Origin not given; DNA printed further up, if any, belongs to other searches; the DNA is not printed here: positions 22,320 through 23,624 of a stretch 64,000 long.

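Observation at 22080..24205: AT-rich R-M island (methyltransferase + HNH nuclease) splitting the pyrimidine-catabolism cluster; nuclease appears frameshifted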

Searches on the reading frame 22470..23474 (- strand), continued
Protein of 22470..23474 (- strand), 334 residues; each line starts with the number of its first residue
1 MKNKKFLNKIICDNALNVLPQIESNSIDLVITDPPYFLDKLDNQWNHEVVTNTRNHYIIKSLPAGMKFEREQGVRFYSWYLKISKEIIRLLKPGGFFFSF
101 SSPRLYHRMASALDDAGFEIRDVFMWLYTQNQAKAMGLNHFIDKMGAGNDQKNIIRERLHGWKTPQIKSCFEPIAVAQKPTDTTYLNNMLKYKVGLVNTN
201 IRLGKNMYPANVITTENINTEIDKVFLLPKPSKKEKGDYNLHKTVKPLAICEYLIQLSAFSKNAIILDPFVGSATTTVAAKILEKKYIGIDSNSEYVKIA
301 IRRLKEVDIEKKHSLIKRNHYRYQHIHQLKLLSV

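Call 35: find_homologous_proteins(query=window:22470-23474:-, max_evalue=1e-10)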
Query window:22470-23474:- (334 aa): 7459 proteins with E <= 1e-10 among 8000 candidates; the best 120 are listed.
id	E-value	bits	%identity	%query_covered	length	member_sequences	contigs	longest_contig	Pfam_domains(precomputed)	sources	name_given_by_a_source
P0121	1.5e-223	758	100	100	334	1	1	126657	PF01555.25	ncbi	-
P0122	1.2e-168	578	76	96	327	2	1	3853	PF01170.25,PF01555.25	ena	-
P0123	6.8e-163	559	73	100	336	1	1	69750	PF13847.13,PF13649.13,PF02086.22,PF01170.25,PF08241.19,PF01555.25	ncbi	-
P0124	1.3e-162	558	74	100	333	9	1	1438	PF02086.22,PF01170.25,PF01555.25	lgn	-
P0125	2.2e-161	554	77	93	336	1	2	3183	PF08241.19,PF01555.25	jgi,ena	-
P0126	1.0e-160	552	76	94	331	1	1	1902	PF13847.13,PF02086.22,PF01170.25,PF08241.19,PF01555.25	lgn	-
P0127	5.0e-160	550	74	97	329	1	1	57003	PF02086.22,PF08241.19,PF01555.25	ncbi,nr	ncbi:MAG: site-specific DNA-methyltransferase [Candidatus Omnitrophica bacterium]|nr:site-specific D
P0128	5.0e-160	550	75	94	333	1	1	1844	PF02086.22,PF01170.25,PF08241.19,PF01555.25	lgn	-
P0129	6.8e-160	549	73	100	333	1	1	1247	PF02086.22,PF01170.25,PF08241.19,PF01555.25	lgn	-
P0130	1.3e-159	548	75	94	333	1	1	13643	PF02086.22,PF01170.25,PF08241.19,PF01555.25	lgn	-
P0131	1.8e-159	548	77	92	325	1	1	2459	PF13847.13,PF13649.13,PF02086.22,PF08241.19,PF01555.25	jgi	-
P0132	2.1e-159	548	77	92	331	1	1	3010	PF02086.22,PF01170.25,PF08241.19,PF01555.25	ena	-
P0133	2.2e-159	548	72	98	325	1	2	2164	PF13847.13,PF02086.22,PF08241.19,PF01555.25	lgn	-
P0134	2.2e-159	548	76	95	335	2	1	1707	PF02086.22,PF01170.25,PF01555.25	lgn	-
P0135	3.7e-159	547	74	95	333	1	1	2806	PF02086.22,PF01170.25,PF08241.19,PF01555.25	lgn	-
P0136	4.1e-159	547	75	95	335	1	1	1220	PF02086.22,PF01170.25,PF08241.19,PF01555.25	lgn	-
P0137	5.4e-159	546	75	94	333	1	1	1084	PF13847.13,PF02086.22,PF01170.25,PF08241.19,PF01555.25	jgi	jgi:site-specific DNA-methyltransferase (adenine-specific)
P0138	7.9e-159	546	75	93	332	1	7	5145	PF13649.13,PF02086.22,PF01170.25,PF08241.19,PF01555.25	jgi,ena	-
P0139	8.5e-159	546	72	98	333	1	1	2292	PF02086.22,PF01170.25,PF08241.19,PF01555.25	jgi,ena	jgi:site-specific DNA-methyltransferase (adenine-specific)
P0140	1.0e-158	545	76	92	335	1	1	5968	PF02086.22,PF01170.25,PF01555.25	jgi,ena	-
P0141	1.5e-158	545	72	98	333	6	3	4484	PF02086.22,PF01170.25,PF08241.19,PF01555.25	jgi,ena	jgi:site-specific DNA-methyltransferase (adenine-specific)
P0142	2.3e-158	544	72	98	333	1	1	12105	PF02086.22,PF01170.25,PF08241.19,PF01555.25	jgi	jgi:site-specific DNA-methyltransferase (adenine-specific)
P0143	2.7e-158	544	72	98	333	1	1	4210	PF02086.22,PF01170.25,PF08241.19,PF01555.25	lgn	-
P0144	3.8e-158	543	76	92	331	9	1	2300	PF02086.22,PF01170.25,PF08241.19,PF01555.25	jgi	-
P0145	4.4e-158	543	75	92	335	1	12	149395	PF02086.22,PF01170.25,PF08241.19,PF01555.25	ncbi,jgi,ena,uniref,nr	ncbi:MAG: methyltransferase [Candidatus Portnoybacteria bacterium RIFCSPLOWO2_01_FULL_43_11]|uniref:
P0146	4.5e-158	543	71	98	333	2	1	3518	PF02086.22,PF01170.25,PF08241.19,PF01555.25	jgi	-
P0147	5.2e-158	543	76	92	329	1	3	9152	PF13847.13,PF13649.13,PF02086.22,PF01170.25,PF08241.19,PF01555.25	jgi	-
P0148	6.0e-158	543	76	92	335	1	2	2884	PF13847.13,PF02086.22,PF01170.25,PF08241.19,PF01555.25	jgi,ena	-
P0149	6.3e-158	543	73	97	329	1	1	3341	PF13847.13,PF13649.13,PF02086.22,PF01170.25,PF08241.19,PF01555.25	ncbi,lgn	-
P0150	7.0e-158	543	77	92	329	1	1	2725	PF13847.13,PF13649.13,PF02086.22,PF01170.25,PF08241.19,PF01555.25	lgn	-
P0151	7.3e-158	543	77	92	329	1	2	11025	PF13847.13,PF13649.13,PF02086.22,PF01170.25,PF08241.19,PF01555.25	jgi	jgi:site-specific DNA-methyltransferase (adenine-specific)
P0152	9.6e-158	542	74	92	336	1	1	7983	PF13847.13,PF02086.22,PF01170.25,PF08241.19,PF01555.25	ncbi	-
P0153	1.0e-157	542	76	92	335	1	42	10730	PF13847.13,PF02086.22,PF01170.25,PF08241.19,PF01555.25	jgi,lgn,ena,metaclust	metaclust:\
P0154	1.3e-157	542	71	100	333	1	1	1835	PF13847.13,PF02086.22,PF01170.25,PF08241.19,PF01555.25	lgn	-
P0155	1.6e-157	541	71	98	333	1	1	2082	PF13847.13,PF02086.22,PF01170.25,PF08241.19,PF01555.25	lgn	-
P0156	1.8e-157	541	76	92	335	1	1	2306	PF02086.22,PF01170.25,PF08241.19,PF01555.25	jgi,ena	-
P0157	1.8e-157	541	72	99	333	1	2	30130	PF13847.13,PF02086.22,PF01170.25,PF08241.19,PF01555.25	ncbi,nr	ncbi:MAG: site-specific DNA-methyltransferase [Parcubacteria group bacterium]|nr:site-specific DNA-m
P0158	1.9e-157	541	76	92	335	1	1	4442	PF13847.13,PF02086.22,PF01170.25,PF08241.19,PF01555.25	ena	-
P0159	2.2e-157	541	74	92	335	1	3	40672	PF02086.22,PF01555.25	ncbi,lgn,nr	ncbi:MAG: site-specific DNA-methyltransferase [Parcubacteria group bacterium]|nr:site-specific DNA-m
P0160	2.5e-157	541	74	95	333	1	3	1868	PF13847.13,PF13649.13,PF02086.22,PF01170.25,PF08241.19,PF01555.25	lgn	-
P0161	2.9e-157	541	75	92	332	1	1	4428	PF13847.13,PF02086.22,PF08241.19,PF01555.25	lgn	-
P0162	3.0e-157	541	75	95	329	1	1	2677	PF13847.13,PF02086.22,PF01170.25,PF08241.19,PF01555.25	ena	-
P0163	3.1e-157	541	74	95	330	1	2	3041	PF13847.13,PF03602.22,PF13649.13,PF02086.22,PF01170.25,PF08241.19,PF01555.25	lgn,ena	-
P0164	3.1e-157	541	75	92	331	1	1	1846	PF13847.13,PF02086.22,PF01170.25,PF08241.19,PF01555.25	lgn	-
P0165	3.7e-157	540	76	92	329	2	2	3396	PF02086.22,PF01170.25,PF08241.19,PF01555.25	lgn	-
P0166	3.9e-157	540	72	98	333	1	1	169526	PF02086.22,PF01170.25,PF01555.25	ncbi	ncbi:MAG: site-specific DNA-methyltransferase [Candidatus Omnitrophota bacterium]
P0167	4.0e-157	540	73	94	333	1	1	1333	PF13847.13,PF02086.22,PF01170.25,PF08241.19,PF01555.25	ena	-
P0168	4.2e-157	540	75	92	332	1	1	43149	PF13847.13,PF02086.22,PF08241.19,PF01555.25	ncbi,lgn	-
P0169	5.0e-157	540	75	92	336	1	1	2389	PF13847.13,PF02086.22,PF01170.25,PF08241.19,PF01555.25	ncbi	ncbi:MAG: site-specific DNA-methyltransferase [bacterium]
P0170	5.3e-157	540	75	92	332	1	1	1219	PF13847.13,PF02086.22,PF08241.19,PF01555.25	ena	-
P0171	7.1e-157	539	76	92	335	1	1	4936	PF02086.22,PF01170.25,PF01555.25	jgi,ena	-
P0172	8.1e-157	539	75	92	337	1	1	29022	PF13847.13,PF02086.22,PF01170.25,PF08241.19,PF01555.25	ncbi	-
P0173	8.3e-157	539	71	98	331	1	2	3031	PF13847.13,PF02086.22,PF08241.19,PF01555.25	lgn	-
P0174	8.3e-157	539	75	92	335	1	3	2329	PF13847.13,PF02086.22,PF01555.25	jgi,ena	-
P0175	8.7e-157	539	74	95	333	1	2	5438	PF13847.13,PF13649.13,PF02086.22,PF01170.25,PF08241.19,PF01555.25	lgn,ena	-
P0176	9.0e-157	539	75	92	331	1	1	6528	PF02086.22,PF01170.25,PF08241.19,PF01555.25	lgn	-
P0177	9.2e-157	539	74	92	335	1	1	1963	PF13847.13,PF02086.22,PF01555.25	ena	-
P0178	9.2e-157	539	75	92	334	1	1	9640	PF13847.13,PF02086.22,PF01555.25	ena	-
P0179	1.1e-156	539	75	92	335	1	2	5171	PF02086.22,PF01170.25,PF01555.25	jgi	-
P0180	1.3e-156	538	72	99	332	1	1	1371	PF02086.22,PF01170.25,PF08241.19,PF01555.25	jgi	-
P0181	1.4e-156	538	75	92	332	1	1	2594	PF02086.22,PF01555.25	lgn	-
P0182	1.7e-156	538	74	92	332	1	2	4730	PF13847.13,PF02086.22,PF08241.19,PF01555.25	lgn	-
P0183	1.7e-156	538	76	92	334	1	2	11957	PF13847.13,PF13649.13,PF02086.22,PF01170.25,PF08241.19,PF01555.25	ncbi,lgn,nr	ncbi:site-specific DNA-methyltransferase [Patescibacteria group bacterium]|nr:site-specific DNA-meth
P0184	1.9e-156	538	73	96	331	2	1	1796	PF13847.13,PF13649.13,PF02086.22,PF01170.25,PF08241.19,PF01555.25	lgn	-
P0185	2.1e-156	538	73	95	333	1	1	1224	PF13847.13,PF02086.22,PF01170.25,PF08241.19,PF01555.25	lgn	-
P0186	2.4e-156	538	75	92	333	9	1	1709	PF13847.13,PF02086.22,PF01170.25,PF08241.19,PF01555.25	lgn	-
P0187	2.4e-156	538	76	92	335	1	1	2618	PF13847.13,PF02086.22,PF08241.19,PF01555.25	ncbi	-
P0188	2.5e-156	538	75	92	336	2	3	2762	PF02086.22,PF01555.25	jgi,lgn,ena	-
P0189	2.7e-156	537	75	92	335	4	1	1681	PF13847.13,PF02086.22,PF01170.25,PF08241.19,PF01555.25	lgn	-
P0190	2.7e-156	537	75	92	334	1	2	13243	PF13847.13,PF02086.22,PF01555.25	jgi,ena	-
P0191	3.1e-156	537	75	92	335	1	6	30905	PF13847.13,PF02086.22,PF08241.19,PF01555.25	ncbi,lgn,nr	ncbi:site-specific DNA-methyltransferase [Patescibacteria group bacterium]|nr:site-specific DNA-meth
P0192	3.2e-156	537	75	92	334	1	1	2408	PF02086.22,PF01555.25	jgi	-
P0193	3.2e-156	537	75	92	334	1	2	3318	PF13847.13,PF02086.22,PF01555.25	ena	-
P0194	3.2e-156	537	76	92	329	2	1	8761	PF13847.13,PF13649.13,PF02086.22,PF01170.25,PF08241.19,PF01555.25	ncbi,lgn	-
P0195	3.8e-156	537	74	92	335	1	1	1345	PF02086.22,PF01170.25,PF01555.25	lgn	-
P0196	3.9e-156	537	76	92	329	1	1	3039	PF02086.22,PF01170.25,PF08241.19,PF01555.25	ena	-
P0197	4.0e-156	537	71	97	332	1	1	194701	PF13847.13,PF13649.13,PF02086.22,PF01170.25,PF08241.19,PF01555.25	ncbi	ncbi:MAG: DNA-methyltransferase [Verrucomicrobiia bacterium]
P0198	4.1e-156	537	75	92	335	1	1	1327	PF02086.22,PF01170.25,PF08241.19,PF01555.25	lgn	-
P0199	4.2e-156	537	74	92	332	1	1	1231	PF02086.22,PF01555.25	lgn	-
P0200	4.3e-156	537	70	99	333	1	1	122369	PF13847.13,PF02086.22,PF01170.25,PF08241.19,PF01555.25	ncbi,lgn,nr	ncbi:MAG: site-specific DNA-methyltransferase [Candidatus Omnitrophota bacterium]|nr:site-specific D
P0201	4.4e-156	537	75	92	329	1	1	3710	PF13847.13,PF13649.13,PF02086.22,PF01170.25,PF08241.19,PF01555.25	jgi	jgi:site-specific DNA-methyltransferase (adenine-specific)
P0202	4.6e-156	537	75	92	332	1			PF13847.13,PF02086.22,PF01170.25,PF08241.19,PF01555.25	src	-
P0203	5.1e-156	537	75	92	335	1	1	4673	PF02086.22,PF01170.25,PF08241.19,PF01555.25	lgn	-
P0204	5.5e-156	536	74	92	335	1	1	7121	PF02086.22,PF01170.25,PF01555.25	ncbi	ncbi:MAG: site-specific DNA-methyltransferase [bacterium]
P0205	5.7e-156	536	73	94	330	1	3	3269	PF13847.13,PF13649.13,PF02086.22,PF01170.25,PF08241.19,PF01555.25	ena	-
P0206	6.2e-156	536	75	92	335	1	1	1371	PF13847.13,PF13649.13,PF02086.22,PF01170.25,PF08241.19,PF01555.25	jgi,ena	-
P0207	6.6e-156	536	71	99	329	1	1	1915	PF02086.22,PF01170.25,PF08241.19,PF01555.25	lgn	-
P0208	7.1e-156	536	75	92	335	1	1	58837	PF02086.22,PF08241.19,PF01555.25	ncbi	-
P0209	7.1e-156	536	73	95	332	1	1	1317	PF13847.13,PF02086.22,PF01170.25,PF08241.19,PF01555.25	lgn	-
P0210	7.9e-156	536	70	98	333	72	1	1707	PF02086.22,PF01170.25,PF08241.19,PF01555.25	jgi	jgi:site-specific DNA-methyltransferase (adenine-specific)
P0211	8.0e-156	536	74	95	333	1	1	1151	PF13847.13,PF13649.13,PF02086.22,PF01170.25,PF08241.19,PF01555.25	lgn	-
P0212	8.4e-156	536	74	92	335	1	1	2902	PF13847.13,PF02086.22,PF08241.19,PF01555.25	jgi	jgi:site-specific DNA-methyltransferase (adenine-specific)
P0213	8.6e-156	536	74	92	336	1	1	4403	PF13847.13,PF13649.13,PF02086.22,PF01170.25,PF08241.19,PF01555.25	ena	-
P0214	9.0e-156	536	72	95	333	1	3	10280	PF02086.22,PF01170.25,PF01555.25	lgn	-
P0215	1.0e-155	536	73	96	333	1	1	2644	PF02086.22,PF01170.25,PF08241.19,PF01555.25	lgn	-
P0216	1.0e-155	536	72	95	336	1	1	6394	PF13847.13,PF02086.22,PF08241.19,PF01555.25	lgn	-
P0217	1.2e-155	535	74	92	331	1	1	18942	PF13847.13,PF02086.22,PF01170.25,PF08241.19,PF01555.25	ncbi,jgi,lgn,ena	-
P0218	1.2e-155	535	74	95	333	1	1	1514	PF13847.13,PF13649.13,PF02086.22,PF01170.25,PF08241.19,PF01555.25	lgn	-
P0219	1.2e-155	535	74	92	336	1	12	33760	PF13847.13,PF02086.22,PF01170.25,PF08241.19,PF01555.25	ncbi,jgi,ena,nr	ncbi:MAG: methyltransferase [Candidatus Moranbacteria bacterium RIFCSPHIGHO2_02_FULL_40_12b]|nr:MAG:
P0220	1.3e-155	535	72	95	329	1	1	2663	PF02086.22,PF01170.25,PF08241.19,PF01555.25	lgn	-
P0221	1.3e-155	535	75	92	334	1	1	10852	PF13847.13,PF02086.22,PF01555.25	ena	-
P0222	1.3e-155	535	69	100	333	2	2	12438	PF01170.25,PF01555.25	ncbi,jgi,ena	-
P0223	1.3e-155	535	73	92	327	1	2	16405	PF01170.25,PF01555.25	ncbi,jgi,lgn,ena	-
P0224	1.3e-155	535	73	93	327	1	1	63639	PF13847.13,PF02086.22,PF01170.25,PF08241.19,PF01555.25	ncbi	-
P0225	1.4e-155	535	72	95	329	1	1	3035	PF13649.13,PF02086.22,PF01170.25,PF08241.19,PF01555.25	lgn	-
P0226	1.5e-155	535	74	92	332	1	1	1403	PF13847.13,PF02086.22,PF08241.19,PF01555.25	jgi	-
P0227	1.6e-155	535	75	92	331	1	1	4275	PF13847.13,PF13649.13,PF02086.22,PF01170.25,PF08241.19,PF01555.25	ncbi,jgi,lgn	-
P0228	1.6e-155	535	74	95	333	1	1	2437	PF01555.25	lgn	-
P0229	1.7e-155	535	75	92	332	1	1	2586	PF02086.22,PF01170.25,PF08241.19,PF01555.25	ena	-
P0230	1.8e-155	535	74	92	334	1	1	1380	PF02086.22,PF01555.25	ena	-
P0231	1.9e-155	535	74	92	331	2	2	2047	PF13847.13,PF02086.22,PF01170.25,PF08241.19,PF01555.25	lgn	-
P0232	2.3e-155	534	75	92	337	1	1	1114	PF02086.22,PF01170.25,PF01555.25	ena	-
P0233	2.4e-155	534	74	92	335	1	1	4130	PF13847.13,PF08241.19,PF01555.25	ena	-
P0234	2.4e-155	534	75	91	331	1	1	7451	PF02086.22,PF01170.25,PF08241.19,PF01555.25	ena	-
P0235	2.5e-155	534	73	94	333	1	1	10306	PF02086.22,PF01170.25,PF08241.19,PF01555.25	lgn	-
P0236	2.6e-155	534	74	92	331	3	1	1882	PF13847.13,PF02086.22,PF01170.25,PF08241.19,PF01555.25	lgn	-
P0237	2.7e-155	534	71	100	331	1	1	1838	PF13847.13,PF02086.22,PF01170.25,PF08241.19,PF01555.25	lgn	-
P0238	2.9e-155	534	74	95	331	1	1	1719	PF02086.22,PF01170.25,PF01555.25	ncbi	-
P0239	2.9e-155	534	71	96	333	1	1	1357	PF13847.13,PF02086.22,PF01170.25,PF08241.19,PF01555.25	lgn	-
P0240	3.3e-155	534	74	92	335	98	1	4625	PF13847.13,PF02086.22,PF08241.19,PF01555.25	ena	-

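Call 36: find_encoding_contigs(protein=P0121, flank=6000, max_places=4)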
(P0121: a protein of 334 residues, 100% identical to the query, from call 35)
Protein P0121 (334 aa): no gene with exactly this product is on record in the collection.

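Call 37: list_cluster_members(proteins=[P0121])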
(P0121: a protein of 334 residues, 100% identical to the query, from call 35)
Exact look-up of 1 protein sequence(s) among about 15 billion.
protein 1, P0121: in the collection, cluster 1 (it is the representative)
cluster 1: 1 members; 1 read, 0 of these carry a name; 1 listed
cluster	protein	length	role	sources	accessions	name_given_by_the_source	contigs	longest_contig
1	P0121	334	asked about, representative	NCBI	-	-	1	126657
